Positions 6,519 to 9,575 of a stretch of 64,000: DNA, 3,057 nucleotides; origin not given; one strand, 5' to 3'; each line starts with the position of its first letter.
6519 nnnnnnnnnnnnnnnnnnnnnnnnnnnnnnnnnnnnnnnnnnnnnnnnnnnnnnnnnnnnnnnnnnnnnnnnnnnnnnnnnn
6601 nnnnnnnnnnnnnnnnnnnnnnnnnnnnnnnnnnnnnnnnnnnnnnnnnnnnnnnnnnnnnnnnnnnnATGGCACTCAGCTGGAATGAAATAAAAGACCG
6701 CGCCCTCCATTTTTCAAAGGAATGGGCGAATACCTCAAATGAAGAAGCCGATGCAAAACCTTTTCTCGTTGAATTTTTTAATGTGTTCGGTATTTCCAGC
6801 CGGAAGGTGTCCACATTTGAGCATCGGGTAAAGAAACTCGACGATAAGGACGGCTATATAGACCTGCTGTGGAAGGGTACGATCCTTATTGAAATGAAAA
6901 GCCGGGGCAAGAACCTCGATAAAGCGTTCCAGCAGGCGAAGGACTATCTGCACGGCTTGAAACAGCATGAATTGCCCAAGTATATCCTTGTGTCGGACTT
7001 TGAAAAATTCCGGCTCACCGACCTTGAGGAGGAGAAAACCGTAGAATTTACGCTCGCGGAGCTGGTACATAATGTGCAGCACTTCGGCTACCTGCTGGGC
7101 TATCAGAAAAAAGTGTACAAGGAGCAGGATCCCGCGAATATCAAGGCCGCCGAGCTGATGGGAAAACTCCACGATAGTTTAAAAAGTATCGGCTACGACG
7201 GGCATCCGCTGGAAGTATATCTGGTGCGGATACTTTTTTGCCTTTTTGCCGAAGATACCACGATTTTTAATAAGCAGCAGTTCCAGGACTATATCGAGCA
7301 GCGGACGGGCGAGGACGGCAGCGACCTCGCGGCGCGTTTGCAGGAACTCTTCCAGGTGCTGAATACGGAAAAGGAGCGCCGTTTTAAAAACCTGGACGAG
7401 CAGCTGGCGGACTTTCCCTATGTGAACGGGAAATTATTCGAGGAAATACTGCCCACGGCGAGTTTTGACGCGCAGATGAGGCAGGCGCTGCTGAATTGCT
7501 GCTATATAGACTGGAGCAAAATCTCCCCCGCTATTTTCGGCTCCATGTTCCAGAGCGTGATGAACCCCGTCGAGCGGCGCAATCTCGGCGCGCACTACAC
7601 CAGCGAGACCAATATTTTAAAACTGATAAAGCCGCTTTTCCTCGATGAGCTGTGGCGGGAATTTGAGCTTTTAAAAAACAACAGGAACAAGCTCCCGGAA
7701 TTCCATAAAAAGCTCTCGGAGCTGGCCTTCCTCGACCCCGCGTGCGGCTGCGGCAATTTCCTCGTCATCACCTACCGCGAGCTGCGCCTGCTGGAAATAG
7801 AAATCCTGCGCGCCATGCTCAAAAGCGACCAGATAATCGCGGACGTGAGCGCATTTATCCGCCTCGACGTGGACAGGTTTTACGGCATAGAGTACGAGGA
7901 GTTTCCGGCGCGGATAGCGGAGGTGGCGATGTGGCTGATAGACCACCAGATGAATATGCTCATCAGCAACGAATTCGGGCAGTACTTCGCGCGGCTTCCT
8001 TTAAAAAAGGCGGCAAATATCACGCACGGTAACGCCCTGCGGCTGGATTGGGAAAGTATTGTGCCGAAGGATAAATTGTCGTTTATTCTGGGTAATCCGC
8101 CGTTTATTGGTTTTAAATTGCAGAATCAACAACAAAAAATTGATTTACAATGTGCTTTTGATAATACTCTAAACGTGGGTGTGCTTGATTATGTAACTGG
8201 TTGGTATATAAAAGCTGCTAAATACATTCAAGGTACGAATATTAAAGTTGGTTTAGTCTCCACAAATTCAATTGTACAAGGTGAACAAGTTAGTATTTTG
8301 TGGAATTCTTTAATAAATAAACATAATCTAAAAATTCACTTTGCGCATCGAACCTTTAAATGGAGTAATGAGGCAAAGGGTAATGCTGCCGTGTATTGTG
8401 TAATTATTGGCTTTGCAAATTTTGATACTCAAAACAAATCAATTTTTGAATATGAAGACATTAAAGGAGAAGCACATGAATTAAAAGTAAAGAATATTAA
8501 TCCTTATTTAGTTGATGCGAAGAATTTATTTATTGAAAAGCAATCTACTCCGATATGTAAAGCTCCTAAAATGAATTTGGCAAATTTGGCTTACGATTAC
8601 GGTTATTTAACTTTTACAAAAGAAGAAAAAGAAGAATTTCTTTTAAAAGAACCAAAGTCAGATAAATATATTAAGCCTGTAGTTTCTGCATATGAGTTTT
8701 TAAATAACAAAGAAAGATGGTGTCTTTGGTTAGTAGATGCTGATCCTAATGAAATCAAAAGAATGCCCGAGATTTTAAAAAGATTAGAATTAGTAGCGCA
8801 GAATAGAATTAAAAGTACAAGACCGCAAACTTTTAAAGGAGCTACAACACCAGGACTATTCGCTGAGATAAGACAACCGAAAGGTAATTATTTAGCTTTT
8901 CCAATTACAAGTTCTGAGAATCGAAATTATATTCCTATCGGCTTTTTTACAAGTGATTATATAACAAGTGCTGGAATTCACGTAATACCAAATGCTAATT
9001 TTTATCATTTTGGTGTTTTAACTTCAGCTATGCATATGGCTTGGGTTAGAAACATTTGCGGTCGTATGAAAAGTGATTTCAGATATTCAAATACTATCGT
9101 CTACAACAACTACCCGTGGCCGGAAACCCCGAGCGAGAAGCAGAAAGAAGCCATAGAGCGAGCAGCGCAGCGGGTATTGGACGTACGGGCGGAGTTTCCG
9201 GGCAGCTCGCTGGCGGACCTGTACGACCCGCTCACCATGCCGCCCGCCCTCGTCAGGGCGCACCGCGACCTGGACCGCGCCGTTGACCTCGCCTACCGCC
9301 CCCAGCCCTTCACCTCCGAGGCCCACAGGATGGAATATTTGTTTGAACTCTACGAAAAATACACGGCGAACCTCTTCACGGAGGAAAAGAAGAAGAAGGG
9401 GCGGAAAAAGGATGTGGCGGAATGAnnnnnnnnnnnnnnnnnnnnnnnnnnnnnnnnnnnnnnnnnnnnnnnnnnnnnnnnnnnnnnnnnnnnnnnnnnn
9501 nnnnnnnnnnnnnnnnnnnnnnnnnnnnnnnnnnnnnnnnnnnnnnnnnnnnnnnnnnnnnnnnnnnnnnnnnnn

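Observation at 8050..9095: Compositional mosaic inside the MmeI-family RM gene: AT-rich C-terminal methyltransferase/TRD segment embedded between GC-rich flanks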

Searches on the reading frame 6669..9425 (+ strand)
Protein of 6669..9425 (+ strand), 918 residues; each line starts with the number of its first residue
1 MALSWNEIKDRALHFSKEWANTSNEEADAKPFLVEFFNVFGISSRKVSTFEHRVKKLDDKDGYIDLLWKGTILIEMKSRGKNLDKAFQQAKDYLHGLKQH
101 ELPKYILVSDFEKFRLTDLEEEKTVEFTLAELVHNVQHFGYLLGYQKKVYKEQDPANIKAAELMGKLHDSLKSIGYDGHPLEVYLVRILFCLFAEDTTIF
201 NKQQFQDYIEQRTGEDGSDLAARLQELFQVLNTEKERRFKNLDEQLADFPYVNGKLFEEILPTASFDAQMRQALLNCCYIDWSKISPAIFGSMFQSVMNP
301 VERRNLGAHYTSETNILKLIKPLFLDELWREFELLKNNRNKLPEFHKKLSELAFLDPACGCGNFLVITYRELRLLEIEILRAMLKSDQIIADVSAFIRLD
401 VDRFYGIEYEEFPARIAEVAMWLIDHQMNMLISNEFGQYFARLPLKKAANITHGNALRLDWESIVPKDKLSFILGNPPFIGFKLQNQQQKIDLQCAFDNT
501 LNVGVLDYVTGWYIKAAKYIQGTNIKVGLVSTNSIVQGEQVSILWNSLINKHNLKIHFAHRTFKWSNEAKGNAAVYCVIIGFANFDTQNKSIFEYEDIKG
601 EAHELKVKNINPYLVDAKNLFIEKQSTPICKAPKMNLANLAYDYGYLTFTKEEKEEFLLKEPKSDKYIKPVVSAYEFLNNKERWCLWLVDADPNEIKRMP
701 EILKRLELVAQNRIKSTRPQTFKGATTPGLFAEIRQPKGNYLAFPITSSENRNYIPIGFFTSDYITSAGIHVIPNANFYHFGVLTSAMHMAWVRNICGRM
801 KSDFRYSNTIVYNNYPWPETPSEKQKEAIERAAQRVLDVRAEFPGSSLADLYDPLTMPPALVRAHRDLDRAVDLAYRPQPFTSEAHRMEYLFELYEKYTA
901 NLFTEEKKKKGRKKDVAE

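Call 5: search_protein_families(library=pfam, proteins=[window:6669-9425:+], max_evalue=0.01)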
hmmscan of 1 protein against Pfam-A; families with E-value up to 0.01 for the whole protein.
window:6669-9425:+ (918 aa): 8 families
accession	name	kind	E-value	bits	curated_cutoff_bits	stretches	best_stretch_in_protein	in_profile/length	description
PF20473.4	MmeI_Mtase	-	8.3e-95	317.3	27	1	335-593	4-258/259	MmeI, DNA-methyltransferase domain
PF20466.3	MmeI_TRD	-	4.3e-70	235.7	27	1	616-819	1-206/207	MmeI, target recognition domain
PF20464.3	MmeI_N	-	1.9e-43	149.3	27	1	11-172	2-179/181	MmeI, N-terminal domain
PF20467.3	MmeI_C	-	1.2e-32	112.4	27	1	823-903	3-83/83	MmeI, C-terminal domain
PF20465.4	MmeI_hel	-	2.2e-26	92.8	27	1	179-257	1-75/75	MmeI, helicase spacer domain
PF07669.17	Eco57I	-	0.00018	22.1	25.3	1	404-555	3-160/171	Eco57I restriction-modification methylase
PF25120.1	DUF7814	-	0.0019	18.4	27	1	185-259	85-158/228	Domain of unknown function (DUF7814)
PF02384.22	N6_Mtase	-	0.0041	16.9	20.4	0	354-512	50-165/311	N-6 DNA Methylase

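Call 6: search_solved_structures(query=window:6669-9425:+, show_alignments=1)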
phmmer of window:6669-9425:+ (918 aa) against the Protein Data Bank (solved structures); distinct sequences matched with E-value up to 0.001: 1.
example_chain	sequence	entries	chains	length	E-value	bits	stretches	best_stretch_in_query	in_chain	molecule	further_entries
5hr4_C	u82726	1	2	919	0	1151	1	1-914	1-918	MmeI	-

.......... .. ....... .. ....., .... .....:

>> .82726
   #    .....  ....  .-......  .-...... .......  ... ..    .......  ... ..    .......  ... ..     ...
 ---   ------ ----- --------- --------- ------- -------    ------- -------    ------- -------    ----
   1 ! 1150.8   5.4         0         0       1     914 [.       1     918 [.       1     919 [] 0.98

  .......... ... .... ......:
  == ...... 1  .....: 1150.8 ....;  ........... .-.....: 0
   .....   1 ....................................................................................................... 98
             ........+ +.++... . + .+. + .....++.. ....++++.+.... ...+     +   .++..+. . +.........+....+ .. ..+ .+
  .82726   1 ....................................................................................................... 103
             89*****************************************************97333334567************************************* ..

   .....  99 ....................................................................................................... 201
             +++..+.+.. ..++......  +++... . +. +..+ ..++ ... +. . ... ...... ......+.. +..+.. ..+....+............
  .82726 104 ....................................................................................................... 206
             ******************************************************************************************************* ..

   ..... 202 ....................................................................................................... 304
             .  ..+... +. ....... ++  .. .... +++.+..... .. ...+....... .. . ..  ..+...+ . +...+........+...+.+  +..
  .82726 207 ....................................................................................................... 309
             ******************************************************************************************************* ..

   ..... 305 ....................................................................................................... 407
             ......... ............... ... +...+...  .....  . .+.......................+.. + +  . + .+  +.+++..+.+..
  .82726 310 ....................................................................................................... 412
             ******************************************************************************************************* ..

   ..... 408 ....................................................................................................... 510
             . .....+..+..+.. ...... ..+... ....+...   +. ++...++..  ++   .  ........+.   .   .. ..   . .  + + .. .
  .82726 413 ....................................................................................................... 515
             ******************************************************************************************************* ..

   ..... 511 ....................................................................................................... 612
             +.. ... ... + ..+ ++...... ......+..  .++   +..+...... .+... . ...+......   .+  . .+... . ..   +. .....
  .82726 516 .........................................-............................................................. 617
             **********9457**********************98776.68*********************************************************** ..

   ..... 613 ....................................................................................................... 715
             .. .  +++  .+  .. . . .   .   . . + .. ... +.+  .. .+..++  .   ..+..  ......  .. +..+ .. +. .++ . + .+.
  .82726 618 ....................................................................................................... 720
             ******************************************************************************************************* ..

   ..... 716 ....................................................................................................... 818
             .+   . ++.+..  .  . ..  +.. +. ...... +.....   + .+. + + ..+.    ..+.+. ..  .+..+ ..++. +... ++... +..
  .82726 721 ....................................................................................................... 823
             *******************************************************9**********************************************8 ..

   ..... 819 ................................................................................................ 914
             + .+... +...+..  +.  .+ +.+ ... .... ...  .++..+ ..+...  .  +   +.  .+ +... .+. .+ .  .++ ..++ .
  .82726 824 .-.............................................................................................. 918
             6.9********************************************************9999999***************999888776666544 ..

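Call 7: find_homologous_proteins(query=window:6669-9425:+, max_evalue=1e-50)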
Query window:6669-9425:+ (918 aa): 8000 proteins with E <= 1e-50 among 8000 candidates; the best 120 are listed.
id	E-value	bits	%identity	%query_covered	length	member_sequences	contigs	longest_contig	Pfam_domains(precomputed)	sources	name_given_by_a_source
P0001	0.0e+0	2123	100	100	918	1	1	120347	PF20465.5,PF20466.4,PF20464.4,PF20467.4,PF20473.5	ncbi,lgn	ncbi:MAG: DNA methyltransferase [Bacteroidota bacterium]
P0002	0.0e+0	1761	82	98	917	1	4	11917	PF25120.2,PF20465.5,PF02384.23,PF20466.4,PF20464.4,PF20467.4,PF20473.5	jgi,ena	-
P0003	0.0e+0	1727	81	98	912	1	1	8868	PF20465.5,PF20466.4,PF20464.4,PF20467.4,PF20473.5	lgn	-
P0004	0.0e+0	1660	78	99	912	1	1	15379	PF20465.5,PF07669.18,PF20466.4,PF20464.4,PF20467.4,PF20473.5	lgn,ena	-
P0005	0.0e+0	1659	78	99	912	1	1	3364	PF20465.5,PF07669.18,PF20466.4,PF20464.4,PF20467.4,PF20473.5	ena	-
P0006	0.0e+0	1656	78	98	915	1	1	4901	PF20465.5,PF07669.18,PF20466.4,PF20464.4,PF20467.4,PF20473.5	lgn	-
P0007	0.0e+0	1648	77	98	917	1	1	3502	PF20465.5,PF07669.18,PF20466.4,PF20464.4,PF20467.4,PF20473.5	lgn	-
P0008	0.0e+0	1647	77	98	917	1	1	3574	PF20465.5,PF07669.18,PF20466.4,PF20464.4,PF20467.4,PF20473.5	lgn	-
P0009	0.0e+0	1646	77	98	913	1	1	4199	PF25120.2,PF20465.5,PF07669.18,PF20466.4,PF20464.4,PF20467.4,PF20473.5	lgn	-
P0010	0.0e+0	1646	77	98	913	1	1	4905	PF25120.2,PF20465.5,PF07669.18,PF20466.4,PF20464.4,PF20467.4,PF20473.5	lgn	-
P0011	0.0e+0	1641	77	98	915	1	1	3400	PF20465.5,PF07669.18,PF20466.4,PF20464.4,PF20467.4,PF20473.5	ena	-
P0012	0.0e+0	1641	77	98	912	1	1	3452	PF25120.2,PF20465.5,PF07669.18,PF20466.4,PF20464.4,PF20467.4,PF20473.5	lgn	-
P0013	0.0e+0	1640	77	98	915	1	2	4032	PF20465.5,PF07669.18,PF20466.4,PF20464.4,PF20467.4,PF20473.5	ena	-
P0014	0.0e+0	1640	77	98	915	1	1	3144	PF20465.5,PF07669.18,PF20466.4,PF20464.4,PF20467.4,PF20473.5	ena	-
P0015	0.0e+0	1639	77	99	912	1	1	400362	PF20465.5,PF07669.18,PF20466.4,PF20464.4,PF20467.4,PF20473.5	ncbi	-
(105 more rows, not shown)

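Call 11: find_encoding_contigs(protein=P0001, flank=10000, max_places=10)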
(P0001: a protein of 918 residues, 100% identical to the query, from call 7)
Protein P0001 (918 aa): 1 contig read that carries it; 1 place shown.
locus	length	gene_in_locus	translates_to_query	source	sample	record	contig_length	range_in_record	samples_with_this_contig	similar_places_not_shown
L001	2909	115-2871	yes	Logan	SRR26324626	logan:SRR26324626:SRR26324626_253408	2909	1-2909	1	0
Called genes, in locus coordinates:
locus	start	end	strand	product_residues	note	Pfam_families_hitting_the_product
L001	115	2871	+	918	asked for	PF20464:MmeI_N, PF20465:MmeI_hel, PF20473:MmeI_Mtase, PF20466:MmeI_TRD, PF20467:MmeI_C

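Call 12: find_encoding_contigs(protein=P0002, flank=5000, max_places=4)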
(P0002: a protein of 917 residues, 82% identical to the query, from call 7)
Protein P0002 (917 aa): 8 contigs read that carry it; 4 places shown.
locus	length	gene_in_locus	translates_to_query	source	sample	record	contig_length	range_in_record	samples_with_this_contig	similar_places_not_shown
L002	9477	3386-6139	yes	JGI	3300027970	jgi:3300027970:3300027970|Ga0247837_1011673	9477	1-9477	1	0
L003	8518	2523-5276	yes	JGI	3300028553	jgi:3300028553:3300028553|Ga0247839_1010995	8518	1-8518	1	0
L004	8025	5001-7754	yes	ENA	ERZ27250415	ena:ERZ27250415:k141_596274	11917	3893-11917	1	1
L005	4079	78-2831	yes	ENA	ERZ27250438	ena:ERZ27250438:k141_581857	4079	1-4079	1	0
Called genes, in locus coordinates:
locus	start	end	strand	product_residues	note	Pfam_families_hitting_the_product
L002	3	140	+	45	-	?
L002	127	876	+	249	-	PF01209:Ubie_methyltran (weak), PF03848:TehB, PF05401:NodS (weak), PF13489:Methyltransf_23, PF13847:Methyltransf_31, PF08241:Methyltransf_11, PF08242:Methyltransf_12, PF13649:Methyltransf_25, +1 more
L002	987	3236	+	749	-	PF19527:DUF6055, PF25087:GMPPB_C, PF18962:Por_Secre_tail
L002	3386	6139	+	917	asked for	PF20464:MmeI_N, PF25120:DUF7814 (weak), PF20465:MmeI_hel, PF02384:N6_Mtase (faint), PF20473:MmeI_Mtase, PF20466:MmeI_TRD, PF20467:MmeI_C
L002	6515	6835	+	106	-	PF13560:HTH_31, PF01381:HTH_3, PF12844:HTH_19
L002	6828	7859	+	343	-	PF24447:RE_BanI, PF26568:RE_BanI_C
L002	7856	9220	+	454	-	PF00145:DNA_methylase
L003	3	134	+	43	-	?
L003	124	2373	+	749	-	PF19527:DUF6055, PF25087:GMPPB_C, PF18962:Por_Secre_tail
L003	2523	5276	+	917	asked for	PF20464:MmeI_N, PF25120:DUF7814 (weak), PF20465:MmeI_hel, PF02384:N6_Mtase (faint), PF20473:MmeI_Mtase, PF20466:MmeI_TRD, PF20467:MmeI_C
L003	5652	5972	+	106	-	PF13560:HTH_31, PF01381:HTH_3, PF12844:HTH_19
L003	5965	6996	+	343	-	PF24447:RE_BanI, PF26568:RE_BanI_C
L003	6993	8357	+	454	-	PF00145:DNA_methylase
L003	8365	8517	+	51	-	?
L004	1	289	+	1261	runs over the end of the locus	PF13588:HSDR_N_2 (faint), PF02384:N6_Mtase, PF07669:Eco57I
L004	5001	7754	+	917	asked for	PF20464:MmeI_N, PF25120:DUF7814 (weak), PF20465:MmeI_hel, PF02384:N6_Mtase (faint), PF20473:MmeI_Mtase, PF20466:MmeI_TRD, PF20467:MmeI_C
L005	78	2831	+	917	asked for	PF20464:MmeI_N, PF25120:DUF7814 (weak), PF20465:MmeI_hel, PF02384:N6_Mtase (faint), PF20473:MmeI_Mtase, PF20466:MmeI_TRD, PF20467:MmeI_C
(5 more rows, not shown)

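Call 13: find_encoding_contigs(protein=P0003, flank=5000, max_places=3)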
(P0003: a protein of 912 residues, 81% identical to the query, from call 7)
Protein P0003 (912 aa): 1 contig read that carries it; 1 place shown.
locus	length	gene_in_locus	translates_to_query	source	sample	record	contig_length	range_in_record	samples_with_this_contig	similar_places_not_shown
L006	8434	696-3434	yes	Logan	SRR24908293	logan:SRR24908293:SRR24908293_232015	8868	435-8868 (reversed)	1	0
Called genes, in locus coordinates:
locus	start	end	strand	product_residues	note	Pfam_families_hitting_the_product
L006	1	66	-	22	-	?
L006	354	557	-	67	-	-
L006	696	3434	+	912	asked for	PF20464:MmeI_N, PF20465:MmeI_hel, PF20473:MmeI_Mtase, PF20466:MmeI_TRD, PF20467:MmeI_C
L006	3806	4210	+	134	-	-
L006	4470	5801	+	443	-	PF07228:SpoIIE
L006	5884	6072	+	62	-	-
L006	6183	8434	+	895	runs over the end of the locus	?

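Call 14: find_encoding_contigs(protein=P0004, flank=5000, max_places=3)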
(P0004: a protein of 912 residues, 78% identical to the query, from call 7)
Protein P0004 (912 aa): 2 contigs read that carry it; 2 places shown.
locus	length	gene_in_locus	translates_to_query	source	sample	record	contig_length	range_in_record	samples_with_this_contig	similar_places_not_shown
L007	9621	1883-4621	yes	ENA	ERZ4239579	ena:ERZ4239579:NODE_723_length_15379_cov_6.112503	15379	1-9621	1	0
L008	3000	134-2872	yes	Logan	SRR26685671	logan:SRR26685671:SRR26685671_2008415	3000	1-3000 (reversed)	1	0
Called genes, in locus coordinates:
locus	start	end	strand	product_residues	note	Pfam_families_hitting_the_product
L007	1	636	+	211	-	?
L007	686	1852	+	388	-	PF28535:DUF8431, PF03372:Exo_endo_phos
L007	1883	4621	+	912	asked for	PF20464:MmeI_N, PF20465:MmeI_hel, PF20473:MmeI_Mtase, PF07669:Eco57I (weak), PF20466:MmeI_TRD, PF20467:MmeI_C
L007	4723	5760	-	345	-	PF02775:TPP_enzyme_C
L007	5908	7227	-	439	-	PF07695:7TMR-DISM_7TM, PF07730:HisKA_3 (weak), PF02518:HATPase_c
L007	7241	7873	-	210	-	PF00072:Response_reg, PF00196:GerE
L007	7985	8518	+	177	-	PF16267:DUF4920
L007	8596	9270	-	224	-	PF13568:OMP_b-brl_2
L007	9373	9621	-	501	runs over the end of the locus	PF03321:GH3, PF23571:GH3_M, PF23572:GH3_C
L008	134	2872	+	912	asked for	PF20464:MmeI_N, PF20465:MmeI_hel, PF20473:MmeI_Mtase, PF07669:Eco57I (weak), PF20466:MmeI_TRD, PF20467:MmeI_C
